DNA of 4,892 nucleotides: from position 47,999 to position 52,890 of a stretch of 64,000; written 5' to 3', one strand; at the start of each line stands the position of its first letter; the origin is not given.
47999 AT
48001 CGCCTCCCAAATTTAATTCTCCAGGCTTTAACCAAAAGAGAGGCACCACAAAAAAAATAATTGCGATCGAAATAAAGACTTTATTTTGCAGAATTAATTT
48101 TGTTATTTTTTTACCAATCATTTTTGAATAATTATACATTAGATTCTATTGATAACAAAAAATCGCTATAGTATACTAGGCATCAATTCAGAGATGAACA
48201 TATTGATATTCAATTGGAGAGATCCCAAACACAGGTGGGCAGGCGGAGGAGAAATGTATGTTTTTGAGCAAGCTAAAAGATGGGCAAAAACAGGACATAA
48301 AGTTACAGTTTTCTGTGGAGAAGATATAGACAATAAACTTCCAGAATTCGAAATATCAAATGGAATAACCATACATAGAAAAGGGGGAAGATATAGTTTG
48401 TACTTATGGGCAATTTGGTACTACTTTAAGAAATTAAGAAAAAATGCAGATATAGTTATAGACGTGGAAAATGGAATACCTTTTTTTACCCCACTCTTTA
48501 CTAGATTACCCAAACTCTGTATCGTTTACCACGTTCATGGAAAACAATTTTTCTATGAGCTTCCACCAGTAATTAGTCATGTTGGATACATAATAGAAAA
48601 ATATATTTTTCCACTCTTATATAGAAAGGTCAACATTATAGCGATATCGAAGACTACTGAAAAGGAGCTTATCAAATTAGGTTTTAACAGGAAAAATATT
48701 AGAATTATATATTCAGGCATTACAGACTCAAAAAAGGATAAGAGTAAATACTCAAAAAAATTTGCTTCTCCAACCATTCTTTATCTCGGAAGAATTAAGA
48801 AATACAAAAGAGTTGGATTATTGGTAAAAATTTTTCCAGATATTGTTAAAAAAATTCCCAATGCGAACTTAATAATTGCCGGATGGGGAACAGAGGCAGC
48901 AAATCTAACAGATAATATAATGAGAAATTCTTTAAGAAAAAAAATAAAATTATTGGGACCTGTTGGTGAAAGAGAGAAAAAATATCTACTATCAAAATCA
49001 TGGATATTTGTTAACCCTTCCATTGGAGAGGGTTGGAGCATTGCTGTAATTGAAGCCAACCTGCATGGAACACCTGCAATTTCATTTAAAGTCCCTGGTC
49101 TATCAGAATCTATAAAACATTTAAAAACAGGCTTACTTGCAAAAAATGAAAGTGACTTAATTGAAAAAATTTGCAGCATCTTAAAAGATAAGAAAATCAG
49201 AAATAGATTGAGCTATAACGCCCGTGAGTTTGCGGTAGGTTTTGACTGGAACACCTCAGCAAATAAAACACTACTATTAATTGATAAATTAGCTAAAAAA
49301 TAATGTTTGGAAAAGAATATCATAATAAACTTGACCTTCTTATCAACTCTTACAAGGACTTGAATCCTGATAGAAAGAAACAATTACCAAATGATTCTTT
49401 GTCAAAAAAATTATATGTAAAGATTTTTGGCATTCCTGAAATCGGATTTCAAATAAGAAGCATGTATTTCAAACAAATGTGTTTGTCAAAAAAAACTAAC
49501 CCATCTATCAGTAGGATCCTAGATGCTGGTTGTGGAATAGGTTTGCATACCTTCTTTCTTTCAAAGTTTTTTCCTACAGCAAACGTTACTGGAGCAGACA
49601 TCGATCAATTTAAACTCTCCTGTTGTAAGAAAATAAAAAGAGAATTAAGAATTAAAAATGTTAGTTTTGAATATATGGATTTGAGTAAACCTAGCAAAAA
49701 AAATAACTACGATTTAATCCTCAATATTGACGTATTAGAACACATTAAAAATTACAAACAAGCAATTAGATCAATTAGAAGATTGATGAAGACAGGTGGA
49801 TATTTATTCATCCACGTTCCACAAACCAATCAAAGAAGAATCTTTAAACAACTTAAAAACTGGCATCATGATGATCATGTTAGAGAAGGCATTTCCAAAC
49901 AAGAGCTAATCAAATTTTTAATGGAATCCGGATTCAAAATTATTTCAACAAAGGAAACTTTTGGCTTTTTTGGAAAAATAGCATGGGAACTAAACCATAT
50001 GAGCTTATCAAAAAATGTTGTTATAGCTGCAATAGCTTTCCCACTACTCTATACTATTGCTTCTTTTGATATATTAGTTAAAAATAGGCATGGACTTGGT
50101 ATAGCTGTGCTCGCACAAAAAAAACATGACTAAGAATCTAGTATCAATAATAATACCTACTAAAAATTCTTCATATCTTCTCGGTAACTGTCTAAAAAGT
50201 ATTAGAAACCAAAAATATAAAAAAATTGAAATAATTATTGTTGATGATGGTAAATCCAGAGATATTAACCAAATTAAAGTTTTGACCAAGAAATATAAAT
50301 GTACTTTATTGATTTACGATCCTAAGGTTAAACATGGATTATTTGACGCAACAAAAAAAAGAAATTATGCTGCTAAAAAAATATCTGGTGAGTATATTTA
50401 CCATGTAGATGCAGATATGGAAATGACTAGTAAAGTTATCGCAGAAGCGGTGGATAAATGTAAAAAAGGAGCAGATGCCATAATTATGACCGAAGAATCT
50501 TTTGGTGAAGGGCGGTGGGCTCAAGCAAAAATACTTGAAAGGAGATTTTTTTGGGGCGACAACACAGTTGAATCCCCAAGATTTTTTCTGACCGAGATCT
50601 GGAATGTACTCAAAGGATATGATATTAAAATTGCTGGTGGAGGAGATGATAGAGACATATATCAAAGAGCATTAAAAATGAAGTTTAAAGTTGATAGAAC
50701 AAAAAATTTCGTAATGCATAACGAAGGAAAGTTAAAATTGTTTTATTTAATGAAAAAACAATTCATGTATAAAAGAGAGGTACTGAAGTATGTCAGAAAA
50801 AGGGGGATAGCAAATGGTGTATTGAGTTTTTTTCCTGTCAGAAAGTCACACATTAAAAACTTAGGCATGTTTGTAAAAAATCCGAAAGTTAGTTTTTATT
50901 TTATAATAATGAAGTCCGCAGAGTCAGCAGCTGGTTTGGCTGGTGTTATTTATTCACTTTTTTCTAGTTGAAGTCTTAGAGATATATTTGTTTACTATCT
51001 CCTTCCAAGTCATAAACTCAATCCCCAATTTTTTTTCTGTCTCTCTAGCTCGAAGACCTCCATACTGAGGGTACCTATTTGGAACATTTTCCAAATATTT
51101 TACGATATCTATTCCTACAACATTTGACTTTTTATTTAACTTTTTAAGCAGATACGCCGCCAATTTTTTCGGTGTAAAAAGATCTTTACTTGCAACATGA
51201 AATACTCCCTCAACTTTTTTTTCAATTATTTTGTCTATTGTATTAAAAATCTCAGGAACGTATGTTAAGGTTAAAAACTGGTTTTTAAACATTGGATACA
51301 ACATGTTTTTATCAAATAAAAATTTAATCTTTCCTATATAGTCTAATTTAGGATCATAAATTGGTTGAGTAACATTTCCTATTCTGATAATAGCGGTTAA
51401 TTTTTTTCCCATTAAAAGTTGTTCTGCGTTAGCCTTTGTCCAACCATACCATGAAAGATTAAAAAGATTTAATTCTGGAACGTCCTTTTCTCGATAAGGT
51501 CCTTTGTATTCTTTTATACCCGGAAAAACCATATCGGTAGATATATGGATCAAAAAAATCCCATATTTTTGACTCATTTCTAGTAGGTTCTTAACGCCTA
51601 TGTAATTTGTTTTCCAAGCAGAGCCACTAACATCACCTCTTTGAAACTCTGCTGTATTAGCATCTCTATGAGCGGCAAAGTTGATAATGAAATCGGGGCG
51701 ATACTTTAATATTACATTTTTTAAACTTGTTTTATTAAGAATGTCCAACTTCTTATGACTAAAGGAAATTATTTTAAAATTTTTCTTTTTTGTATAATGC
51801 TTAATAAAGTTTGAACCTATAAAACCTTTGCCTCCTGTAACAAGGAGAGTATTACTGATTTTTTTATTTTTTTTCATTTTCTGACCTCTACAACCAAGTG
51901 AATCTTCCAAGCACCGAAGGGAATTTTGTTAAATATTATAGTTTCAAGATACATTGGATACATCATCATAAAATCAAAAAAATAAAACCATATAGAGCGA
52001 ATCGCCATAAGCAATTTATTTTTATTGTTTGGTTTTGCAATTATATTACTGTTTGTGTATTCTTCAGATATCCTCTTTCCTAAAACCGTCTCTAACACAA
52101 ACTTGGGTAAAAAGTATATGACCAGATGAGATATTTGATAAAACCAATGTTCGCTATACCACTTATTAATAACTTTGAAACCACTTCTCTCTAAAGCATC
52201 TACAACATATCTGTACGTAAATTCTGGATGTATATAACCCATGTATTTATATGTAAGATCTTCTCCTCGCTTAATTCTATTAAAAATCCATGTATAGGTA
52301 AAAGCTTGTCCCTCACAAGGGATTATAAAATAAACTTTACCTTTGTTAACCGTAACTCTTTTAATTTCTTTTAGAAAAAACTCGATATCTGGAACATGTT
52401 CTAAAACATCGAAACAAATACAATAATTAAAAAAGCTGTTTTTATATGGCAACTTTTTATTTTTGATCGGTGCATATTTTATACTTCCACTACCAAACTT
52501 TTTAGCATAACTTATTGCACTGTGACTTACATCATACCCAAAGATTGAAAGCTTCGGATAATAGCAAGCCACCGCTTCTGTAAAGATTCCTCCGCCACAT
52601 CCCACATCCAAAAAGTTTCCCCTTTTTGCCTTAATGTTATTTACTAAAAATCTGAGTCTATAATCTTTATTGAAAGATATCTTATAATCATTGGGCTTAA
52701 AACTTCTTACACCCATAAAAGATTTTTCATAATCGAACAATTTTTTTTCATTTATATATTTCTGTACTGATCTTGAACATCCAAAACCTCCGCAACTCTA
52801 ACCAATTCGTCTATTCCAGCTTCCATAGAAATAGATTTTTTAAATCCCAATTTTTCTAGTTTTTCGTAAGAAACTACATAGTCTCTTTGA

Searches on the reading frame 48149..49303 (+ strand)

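Call 4: search_protein_families(library=pfam, proteins=[window:48149-49303:+], max_evalue=0.1)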
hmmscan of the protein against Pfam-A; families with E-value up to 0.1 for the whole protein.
window:48149-49303:+ (384 aa): 7 families
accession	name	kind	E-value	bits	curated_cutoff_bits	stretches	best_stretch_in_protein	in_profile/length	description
PF00534.26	Glycos_transf_1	-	1.2e-33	116.5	26.4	1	195-360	3-171/172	Glycosyl transferases group 1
PF13692.12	Glyco_trans_1_4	-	1.4e-26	93.9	27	1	208-347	2-142/142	Glycosyl transferases group 1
PF13439.12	Glyco_transf_4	-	1.6e-17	64.5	28.5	1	32-192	2-167/170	Glycosyltransferase Family 4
PF13579.12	Glyco_trans_4_4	-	8.5e-06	26.6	29.7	1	32-189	1-157/158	Glycosyl transferase 4-like domain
PF13524.12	Glyco_trans_1_2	-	0.001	19.5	25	1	248-362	26-129/144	Glycosyl transferase-like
PF20706.3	GT4-conflict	-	0.0037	16.7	26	1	183-323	173-321/385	Family 4 Glycosyltransferase in conflict systems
PF13477.12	Glyco_trans_4_2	-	0.031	14.9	23.4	0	33-164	8-135/139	Glycosyl transferase 4-like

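Call 5: search_protein_families(library=ncbifam, proteins=[window:48149-49303:+], max_evalue=0.1)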
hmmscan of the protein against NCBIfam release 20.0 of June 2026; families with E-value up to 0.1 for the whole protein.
window:48149-49303:+ (384 aa): 33 families (the best 25 are shown)
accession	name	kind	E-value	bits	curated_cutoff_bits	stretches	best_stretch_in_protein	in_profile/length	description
NF041010.1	glycosy_Agl16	equivalog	1.5e-24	86.5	575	1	32-379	15-349/352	glycosylation protein Agl16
TIGR03449.1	mycothiol_MshA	equivalog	2.4e-18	66.2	462.5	1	194-376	207-398/406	D-inositol-3-phosphate glycosyltransferase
TIGR03999.1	thiol_BshA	equivalog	3.5e-18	65.7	273.7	1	163-365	148-357/375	N-acetyl-alpha-D-glucosaminyl L-malate synthase BshA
NF038295.1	EPS_HpsP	equivalog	4.8e-18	65.3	550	1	192-377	192-383/388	hormogonium polysaccharide biosynthesis glycosyltransferase HpsP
NF047880.1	glyco_SdgA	exception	1.6e-17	63.3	800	1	149-366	258-475/488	serine-aspartate repeat adhesin O-glycosyltransferase SdgA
NF046085.1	XrtY_assoc_Gly1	equivalog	1.8e-17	63.3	400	1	108-361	109-363/387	XrtY-associated glycosyltransferase XYAG1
TIGR04157.1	glyco_rSAM_CFB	subfamily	5.5e-17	61.9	400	1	162-351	172-378/406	TIGR04157 family glycosyltransferase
NF050063.1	ProtGlycPglJ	equivalog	1.1e-16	61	500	1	146-375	130-360/363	N-acetylgalactosamine-N,N'-diacetylbacillosaminyl-diphospho-undecaprenol 4-alpha-N-acetylgalactosaminyltransferase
NF041876.1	EPS_EpsE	equivalog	1.7e-16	60.5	400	1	206-371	213-386/389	exopolysaccharide biosynthesis GT4 family glycosyltransferase EpsE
NF038229.1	Glyco4_Geo_Pelo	equivalog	1e-15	57.6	400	1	180-361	131-315/338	GPMC system family 4 glycosyltransferase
TIGR03088.1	stp2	hypoth_equivalog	3.2e-14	52.8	409.05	1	164-370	141-362/374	TIGR03088 family PEP-CTERM/XrtA system glycosyltransferase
NF047881.1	glyco_SdgB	exception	9e-14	51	800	1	138-362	253-477/496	serine-aspartate repeat adhesin O-glycosyltransferase SdgB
TIGR02149.1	glgA_Coryne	subfamily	6.8e-13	48.5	302.4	1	162-379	147-388/391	glycogen synthase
NF049988.1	MGlcDAGSynMgs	equivalog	7.9e-13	48.5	400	1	210-381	216-387/398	alpha-monoglucosyldiacylglycerol synthase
TIGR04047.1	MSMEG_0565_glyc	hypoth_equivalog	5.3e-12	45.5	259.85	1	196-375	183-368/373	MSMEG_0565 family glycosyltransferase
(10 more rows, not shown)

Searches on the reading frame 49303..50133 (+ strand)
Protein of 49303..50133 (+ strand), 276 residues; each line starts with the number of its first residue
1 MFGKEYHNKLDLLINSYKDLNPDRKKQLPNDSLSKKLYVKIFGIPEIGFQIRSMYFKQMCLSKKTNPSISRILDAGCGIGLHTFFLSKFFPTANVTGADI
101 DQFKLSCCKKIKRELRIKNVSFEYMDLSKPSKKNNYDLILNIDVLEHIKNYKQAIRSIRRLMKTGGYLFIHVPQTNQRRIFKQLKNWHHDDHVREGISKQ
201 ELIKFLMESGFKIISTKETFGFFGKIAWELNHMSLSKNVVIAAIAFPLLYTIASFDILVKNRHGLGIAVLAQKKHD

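Call 15: search_protein_families(library=pfam, proteins=[window:49303-50133:+], max_evalue=0.001)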
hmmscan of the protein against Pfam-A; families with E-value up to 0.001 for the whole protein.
window:49303-50133:+ (276 aa): 13 families
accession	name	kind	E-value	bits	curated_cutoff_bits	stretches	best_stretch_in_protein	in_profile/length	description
PF13847.12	Methyltransf_31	-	2.2e-20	73.3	27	1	71-189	6-127/145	Methyltransferase domain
PF13489.12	Methyltransf_23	-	2.7e-18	66.7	27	1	66-215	20-163/164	Methyltransferase domain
PF08241.18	Methyltransf_11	-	1.5e-15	58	21.2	1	73-170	1-95/95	Methyltransferase domain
PF08242.18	Methyltransf_12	-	1.6e-14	54.9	30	1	73-168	1-98/98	Methyltransferase domain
PF13649.12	Methyltransf_25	-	2.5e-14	54.2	27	1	72-166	1-97/97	Methyltransferase domain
PF05175.20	MTS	-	6.6e-08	32.8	23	1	68-141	31-104/170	Methyltransferase small domain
PF03848.20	TehB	-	3.1e-07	30.5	20.4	1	70-170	32-132/193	Tellurite resistance protein TehB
PF06080.18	DUF938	-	2.5e-06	27.8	27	1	62-180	19-147/202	Protein of unknown function (DUF938)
PF01209.24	Ubie_methyltran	-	6.8e-06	26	20.1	1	58-170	37-151/233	ubiE/COQ5 methyltransferase family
PF02353.26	CMAS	-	2.6e-05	24.1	27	1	70-182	64-176/273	Mycolic acid cyclopropane synthetase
PF01739.24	CheR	-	3.1e-05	23.9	27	0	110-170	111-173/195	CheR methyltransferase, SAM binding domain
PF10294.15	Methyltransf_16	-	0.00013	22.2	21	1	52-171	28-156/174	Lysine methyltransferase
PF05401.17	NodS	-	0.00086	19.6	24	0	57-168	35-142/201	Nodulation protein S (NodS)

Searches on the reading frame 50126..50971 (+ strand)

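Call 15: search_protein_families(library=pfam, proteins=[window:50126-50971:+], max_evalue=0.001)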
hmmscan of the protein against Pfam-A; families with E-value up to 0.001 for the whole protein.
window:50126-50971:+ (281 aa): 2 families
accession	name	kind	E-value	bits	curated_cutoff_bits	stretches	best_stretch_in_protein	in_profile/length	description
PF00535.33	Glycos_transf_2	-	3.3e-19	69.9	23.3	1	7-137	1-129/168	Glycosyl transferase family 2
PF10111.15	Glyco_tranf_2_2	-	1.4e-05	25.2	27.3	1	7-107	1-101/276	Glycosyltransferase like family 2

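Call 51: search_protein_families(library=ncbifam, proteins=[window:50126-50971:+], max_evalue=0.00001)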
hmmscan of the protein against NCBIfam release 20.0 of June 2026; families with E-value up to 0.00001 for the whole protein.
window:50126-50971:+ (281 aa): 15 families
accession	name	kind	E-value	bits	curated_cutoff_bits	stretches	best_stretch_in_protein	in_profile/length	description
NF050050.1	ProtGlycPglI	equivalog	1.8e-12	47.3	500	1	5-120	3-116/306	GalNAc(5)-diNAcBac-PP-undecaprenol beta-1,3-glucosyltransferase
TIGR03111.1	glyc2_xrt_Gpos1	hypoth_equivalog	1.4e-11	43.9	363.95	1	6-122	51-166/439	TIGR03111 family XrtG-associated glycosyltransferase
NF007482.0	PRK10073.1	equivalog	9.4e-11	41.3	423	1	3-106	5-104/334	glycosyltransferase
NF041875.1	EPS_EpsD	equivalog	2.9e-10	40.1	370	1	6-121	1-113/325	exopolysaccharide biosynthesis glycosyltransferase EpsD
NF038299.1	EPS_HpsN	equivalog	5.7e-10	38.7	425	1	5-114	2-108/317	hormogonium polysaccharide biosynthesis glycosyltransferase HpsN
NF047683.1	TeichurnBiosyTuaG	equivalog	1.4e-09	38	400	1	2-119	4-118/252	teichuronic acid biosynthesis protein TuaG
TIGR04017.1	WcaA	equivalog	1.5e-08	34.6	495.75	1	3-124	4-123/279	colanic acid biosynthesis glycosyltransferase WcaA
NF007453.0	PRK10018.1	equivalog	1.6e-08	34.6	382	1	3-109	5-108/280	colanic acid biosynthesis glycosyltransferase WcaA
NF041394.1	GtaseAglG_Halo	equivalog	3.8e-08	33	440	1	18-143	17-137/304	glucosyl-dolichyl phosphate glucuronosyltransferase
TIGR03965.1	mycofact_glyco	equivalog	1.5e-07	30.7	280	1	5-102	75-169/467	mycofactocin biosynthesis glycosyltransferase MftF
TIGR04242.1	nodulat_NodC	equivalog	2.2e-07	30.2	550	1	6-115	50-159/395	chitooligosaccharide synthase NodC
TIGR03937.1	PgaC_IcaA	equivalog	4.5e-07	29.2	422.3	1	4-109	45-147/407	poly-beta-1,6-N-acetyl-D-glucosamine synthase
TIGR03469.1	HpnB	hypoth_equivalog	6.6e-07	28.7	379.25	1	6-116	46-164/386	hopene-associated glycosyltransferase HpnB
NF045692.1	OglycostaseCruG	equivalog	1.2e-06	27.7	600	1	6-113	43-153/386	2'-O-glycosyltransferase CruG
TIGR04283.1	glyco_like_mftF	equivalog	2.6e-06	27.2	182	1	6-112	1-97/221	TIGR04283 family arsenosugar biosynthesis glycosyltransferase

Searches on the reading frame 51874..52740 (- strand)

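Call 16: search_protein_families(library=pfam, proteins=[window:51874-52740:-], max_evalue=0.001)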
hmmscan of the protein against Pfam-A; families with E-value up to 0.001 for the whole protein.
window:51874-52740:- (288 aa): 8 families
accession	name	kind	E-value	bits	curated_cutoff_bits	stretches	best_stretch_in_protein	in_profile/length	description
PF08241.18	Methyltransf_11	-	1.8e-16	61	21.2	1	44-138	1-95/95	Methyltransferase domain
PF13489.12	Methyltransf_23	-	5.2e-14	52.8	27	1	25-191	10-162/164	Methyltransferase domain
PF13649.12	Methyltransf_25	-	3.6e-12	47.2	27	1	44-134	2-97/97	Methyltransferase domain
PF08242.18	Methyltransf_12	-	3.9e-10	40.8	30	1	44-135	1-97/98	Methyltransferase domain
PF13847.12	Methyltransf_31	-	4.5e-10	39.8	27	1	40-142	4-113/145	Methyltransferase domain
PF05175.20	MTS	-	3.9e-06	27.1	23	1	30-81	21-73/170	Methyltransferase small domain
PF01209.24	Ubie_methyltran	-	0.00011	22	20.1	1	31-139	38-152/233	ubiE/COQ5 methyltransferase family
PF00891.24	Methyltransf_2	-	0.0002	21.2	22.3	1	43-139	66-165/210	O-methyltransferase domain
